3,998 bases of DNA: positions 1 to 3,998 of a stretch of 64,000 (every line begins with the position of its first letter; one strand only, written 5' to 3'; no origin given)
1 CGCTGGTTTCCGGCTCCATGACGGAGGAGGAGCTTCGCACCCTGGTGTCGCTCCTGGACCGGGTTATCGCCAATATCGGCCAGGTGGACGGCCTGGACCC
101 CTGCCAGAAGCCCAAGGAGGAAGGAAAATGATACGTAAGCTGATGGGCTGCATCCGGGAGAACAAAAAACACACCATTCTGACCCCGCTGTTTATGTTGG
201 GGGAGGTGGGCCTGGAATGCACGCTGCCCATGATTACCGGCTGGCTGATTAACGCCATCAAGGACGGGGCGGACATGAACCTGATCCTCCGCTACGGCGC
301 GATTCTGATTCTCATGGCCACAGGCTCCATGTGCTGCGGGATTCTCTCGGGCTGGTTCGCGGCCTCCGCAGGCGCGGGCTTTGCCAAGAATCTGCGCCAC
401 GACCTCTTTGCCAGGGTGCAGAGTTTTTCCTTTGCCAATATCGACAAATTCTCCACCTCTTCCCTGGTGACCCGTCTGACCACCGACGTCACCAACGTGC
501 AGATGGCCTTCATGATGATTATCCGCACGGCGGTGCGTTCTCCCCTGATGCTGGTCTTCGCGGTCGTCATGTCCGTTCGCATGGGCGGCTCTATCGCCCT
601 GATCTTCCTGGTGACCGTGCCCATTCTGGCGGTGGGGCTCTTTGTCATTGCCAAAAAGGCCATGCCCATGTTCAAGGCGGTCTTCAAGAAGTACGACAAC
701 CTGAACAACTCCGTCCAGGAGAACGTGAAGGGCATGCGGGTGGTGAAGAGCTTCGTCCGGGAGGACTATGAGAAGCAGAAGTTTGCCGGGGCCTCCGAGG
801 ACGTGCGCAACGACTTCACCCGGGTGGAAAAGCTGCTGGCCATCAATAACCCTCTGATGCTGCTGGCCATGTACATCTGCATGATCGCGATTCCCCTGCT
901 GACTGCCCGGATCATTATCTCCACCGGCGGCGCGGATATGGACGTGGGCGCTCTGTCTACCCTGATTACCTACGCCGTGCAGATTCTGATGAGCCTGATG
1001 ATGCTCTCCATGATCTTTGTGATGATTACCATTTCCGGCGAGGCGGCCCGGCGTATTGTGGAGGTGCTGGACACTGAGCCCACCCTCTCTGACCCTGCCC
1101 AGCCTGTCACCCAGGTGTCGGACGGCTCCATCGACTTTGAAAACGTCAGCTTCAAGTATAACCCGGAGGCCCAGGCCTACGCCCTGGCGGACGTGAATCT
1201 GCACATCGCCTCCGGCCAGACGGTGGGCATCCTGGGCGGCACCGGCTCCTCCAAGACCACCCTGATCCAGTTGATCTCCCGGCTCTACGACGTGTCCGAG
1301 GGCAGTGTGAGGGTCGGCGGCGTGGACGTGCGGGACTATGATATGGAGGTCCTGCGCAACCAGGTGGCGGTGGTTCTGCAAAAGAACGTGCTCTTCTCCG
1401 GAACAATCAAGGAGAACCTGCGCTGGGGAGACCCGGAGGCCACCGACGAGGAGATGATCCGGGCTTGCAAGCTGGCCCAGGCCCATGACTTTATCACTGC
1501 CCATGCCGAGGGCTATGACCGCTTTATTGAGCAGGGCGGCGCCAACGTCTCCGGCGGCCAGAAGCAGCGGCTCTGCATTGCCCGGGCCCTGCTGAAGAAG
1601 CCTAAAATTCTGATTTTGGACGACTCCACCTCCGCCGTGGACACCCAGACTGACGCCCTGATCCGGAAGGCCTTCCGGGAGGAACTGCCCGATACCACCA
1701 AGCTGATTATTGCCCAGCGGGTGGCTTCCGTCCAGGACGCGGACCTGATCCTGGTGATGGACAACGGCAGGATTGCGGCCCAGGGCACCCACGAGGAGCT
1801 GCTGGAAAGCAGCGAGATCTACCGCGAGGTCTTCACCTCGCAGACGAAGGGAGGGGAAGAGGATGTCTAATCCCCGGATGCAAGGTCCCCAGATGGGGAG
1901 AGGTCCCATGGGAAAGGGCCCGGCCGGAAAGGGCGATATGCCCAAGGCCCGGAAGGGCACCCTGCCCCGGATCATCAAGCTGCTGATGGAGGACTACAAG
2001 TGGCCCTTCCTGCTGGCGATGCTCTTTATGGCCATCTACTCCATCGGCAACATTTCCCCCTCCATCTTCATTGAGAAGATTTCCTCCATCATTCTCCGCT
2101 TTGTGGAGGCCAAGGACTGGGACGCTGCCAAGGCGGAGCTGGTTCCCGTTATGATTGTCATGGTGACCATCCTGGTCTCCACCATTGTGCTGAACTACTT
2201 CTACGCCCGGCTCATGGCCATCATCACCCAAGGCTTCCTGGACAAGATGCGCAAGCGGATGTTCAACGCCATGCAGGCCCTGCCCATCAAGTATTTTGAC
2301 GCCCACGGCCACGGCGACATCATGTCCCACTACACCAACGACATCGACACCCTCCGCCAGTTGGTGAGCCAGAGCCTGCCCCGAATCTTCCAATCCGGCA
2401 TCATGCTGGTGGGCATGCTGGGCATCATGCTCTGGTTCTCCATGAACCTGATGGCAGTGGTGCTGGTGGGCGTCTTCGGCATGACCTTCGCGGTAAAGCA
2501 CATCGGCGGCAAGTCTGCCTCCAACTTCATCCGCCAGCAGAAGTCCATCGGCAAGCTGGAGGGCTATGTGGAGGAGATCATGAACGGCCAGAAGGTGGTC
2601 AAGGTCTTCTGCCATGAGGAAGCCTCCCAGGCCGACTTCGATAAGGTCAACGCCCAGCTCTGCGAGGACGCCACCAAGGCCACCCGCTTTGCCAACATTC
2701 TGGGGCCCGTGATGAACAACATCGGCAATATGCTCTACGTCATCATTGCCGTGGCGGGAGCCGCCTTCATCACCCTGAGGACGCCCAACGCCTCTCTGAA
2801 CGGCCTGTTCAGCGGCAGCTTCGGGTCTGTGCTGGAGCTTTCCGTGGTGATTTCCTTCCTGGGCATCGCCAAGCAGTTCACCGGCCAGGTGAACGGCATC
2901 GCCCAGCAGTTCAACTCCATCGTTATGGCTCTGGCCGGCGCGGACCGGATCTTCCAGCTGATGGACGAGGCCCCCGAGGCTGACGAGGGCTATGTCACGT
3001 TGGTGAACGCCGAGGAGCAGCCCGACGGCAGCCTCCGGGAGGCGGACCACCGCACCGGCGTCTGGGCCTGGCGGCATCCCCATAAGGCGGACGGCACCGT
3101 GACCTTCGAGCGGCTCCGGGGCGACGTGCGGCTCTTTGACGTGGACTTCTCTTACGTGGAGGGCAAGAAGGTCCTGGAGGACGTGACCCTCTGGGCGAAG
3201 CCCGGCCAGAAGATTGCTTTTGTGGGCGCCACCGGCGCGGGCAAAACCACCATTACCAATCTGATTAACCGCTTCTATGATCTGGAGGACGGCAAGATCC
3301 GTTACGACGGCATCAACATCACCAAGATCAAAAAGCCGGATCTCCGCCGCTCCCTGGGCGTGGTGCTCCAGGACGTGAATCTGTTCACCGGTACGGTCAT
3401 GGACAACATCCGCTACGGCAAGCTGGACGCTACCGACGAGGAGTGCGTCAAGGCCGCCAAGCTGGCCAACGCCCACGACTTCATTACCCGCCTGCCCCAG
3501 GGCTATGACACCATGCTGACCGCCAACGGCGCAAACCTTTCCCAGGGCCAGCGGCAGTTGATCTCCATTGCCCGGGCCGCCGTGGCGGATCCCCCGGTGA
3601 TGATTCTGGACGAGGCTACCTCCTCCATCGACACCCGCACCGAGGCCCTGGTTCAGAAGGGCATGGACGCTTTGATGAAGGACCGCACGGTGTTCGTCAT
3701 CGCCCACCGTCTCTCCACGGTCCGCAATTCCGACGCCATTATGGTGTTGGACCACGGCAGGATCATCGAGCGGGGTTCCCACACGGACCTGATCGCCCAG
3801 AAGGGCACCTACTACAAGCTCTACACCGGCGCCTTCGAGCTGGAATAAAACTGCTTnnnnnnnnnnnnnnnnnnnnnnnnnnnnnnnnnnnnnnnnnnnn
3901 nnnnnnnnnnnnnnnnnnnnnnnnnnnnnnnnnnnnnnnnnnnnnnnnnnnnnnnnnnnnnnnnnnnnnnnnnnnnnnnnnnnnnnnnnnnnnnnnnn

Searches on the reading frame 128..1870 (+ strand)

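Call 19: search_protein_families(library=pfam, proteins=[window:128-1870:+], max_evalue=0.001)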
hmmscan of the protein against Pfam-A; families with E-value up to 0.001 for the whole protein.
window:128-1870:+ (580 aa): 2 families
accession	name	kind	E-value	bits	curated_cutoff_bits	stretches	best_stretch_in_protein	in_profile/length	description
PF00664.28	ABC_membrane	-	5.5e-38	131.7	28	1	30-290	15-274/274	ABC transporter transmembrane region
PF00005.33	ABC_tran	-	1.1e-29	104.3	25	1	353-502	1-137/137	ABC transporter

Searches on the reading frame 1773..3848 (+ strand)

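Call 19: search_protein_families(library=pfam, proteins=[window:1773-3848:+], max_evalue=0.001)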
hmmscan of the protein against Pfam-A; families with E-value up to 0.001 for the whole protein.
window:1773-3848:+ (691 aa): 3 families
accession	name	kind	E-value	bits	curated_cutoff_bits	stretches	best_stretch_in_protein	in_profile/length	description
PF00664.28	ABC_membrane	-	6.2e-39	134.8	28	1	80-338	2-255/274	ABC transporter transmembrane region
PF00005.33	ABC_tran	-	1.4e-28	100.6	25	1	468-617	1-137/137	ABC transporter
PF02463.25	SMC_N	-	1.8e-05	24.7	40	1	328-657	135-209/220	RecF/RecN/SMC N terminal domain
